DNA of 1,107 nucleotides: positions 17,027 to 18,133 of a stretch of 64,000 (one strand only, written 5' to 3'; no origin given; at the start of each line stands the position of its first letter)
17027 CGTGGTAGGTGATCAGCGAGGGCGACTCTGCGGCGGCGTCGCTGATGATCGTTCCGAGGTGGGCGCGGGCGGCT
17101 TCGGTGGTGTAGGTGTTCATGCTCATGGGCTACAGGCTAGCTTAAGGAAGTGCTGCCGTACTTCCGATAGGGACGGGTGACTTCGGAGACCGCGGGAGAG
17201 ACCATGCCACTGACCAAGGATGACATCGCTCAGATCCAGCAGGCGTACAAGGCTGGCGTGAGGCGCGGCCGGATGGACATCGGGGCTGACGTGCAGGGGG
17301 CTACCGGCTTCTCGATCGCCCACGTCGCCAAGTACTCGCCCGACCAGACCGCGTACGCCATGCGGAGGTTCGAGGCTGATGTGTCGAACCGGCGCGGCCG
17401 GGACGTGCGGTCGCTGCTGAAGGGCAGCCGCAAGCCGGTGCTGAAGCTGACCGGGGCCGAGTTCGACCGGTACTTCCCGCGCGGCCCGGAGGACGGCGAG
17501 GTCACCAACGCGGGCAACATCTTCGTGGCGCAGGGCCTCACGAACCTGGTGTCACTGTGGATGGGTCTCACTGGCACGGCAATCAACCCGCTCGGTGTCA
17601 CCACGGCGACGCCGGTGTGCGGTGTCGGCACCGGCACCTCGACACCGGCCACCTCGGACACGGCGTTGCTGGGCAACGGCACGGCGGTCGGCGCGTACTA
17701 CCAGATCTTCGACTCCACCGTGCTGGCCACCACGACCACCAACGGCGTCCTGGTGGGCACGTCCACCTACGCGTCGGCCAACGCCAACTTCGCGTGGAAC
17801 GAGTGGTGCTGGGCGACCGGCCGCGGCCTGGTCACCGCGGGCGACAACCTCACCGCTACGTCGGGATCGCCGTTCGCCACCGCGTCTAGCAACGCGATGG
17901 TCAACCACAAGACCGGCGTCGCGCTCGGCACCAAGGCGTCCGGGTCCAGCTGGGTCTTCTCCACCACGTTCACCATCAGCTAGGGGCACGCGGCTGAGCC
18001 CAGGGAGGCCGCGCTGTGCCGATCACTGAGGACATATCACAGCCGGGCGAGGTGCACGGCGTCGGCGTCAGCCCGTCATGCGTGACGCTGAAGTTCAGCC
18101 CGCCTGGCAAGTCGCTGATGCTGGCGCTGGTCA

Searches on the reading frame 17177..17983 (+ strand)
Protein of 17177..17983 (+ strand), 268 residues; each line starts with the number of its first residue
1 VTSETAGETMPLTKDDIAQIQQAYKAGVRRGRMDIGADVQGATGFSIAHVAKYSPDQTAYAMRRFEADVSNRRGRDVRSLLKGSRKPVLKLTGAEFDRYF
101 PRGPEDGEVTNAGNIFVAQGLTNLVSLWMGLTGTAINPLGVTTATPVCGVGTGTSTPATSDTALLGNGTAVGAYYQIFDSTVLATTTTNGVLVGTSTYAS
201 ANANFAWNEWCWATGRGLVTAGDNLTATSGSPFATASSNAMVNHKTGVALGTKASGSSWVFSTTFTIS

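Call 17: search_protein_families(library=pfam, proteins=[window:17177-17983:+], max_evalue=0.01)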
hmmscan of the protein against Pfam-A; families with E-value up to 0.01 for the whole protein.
window:17177-17983:+ (268 aa): 0 families

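Call 57: search_protein_families(library=phrogs, proteins=[window:17177-17983:+], max_evalue=0.001)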
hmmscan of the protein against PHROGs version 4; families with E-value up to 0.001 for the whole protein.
window:17177-17983:+ (268 aa): 1 family
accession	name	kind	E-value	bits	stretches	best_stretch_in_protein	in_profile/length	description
phrog_23653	-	unknown function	1.7e-15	58.2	1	109-268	35-168/168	-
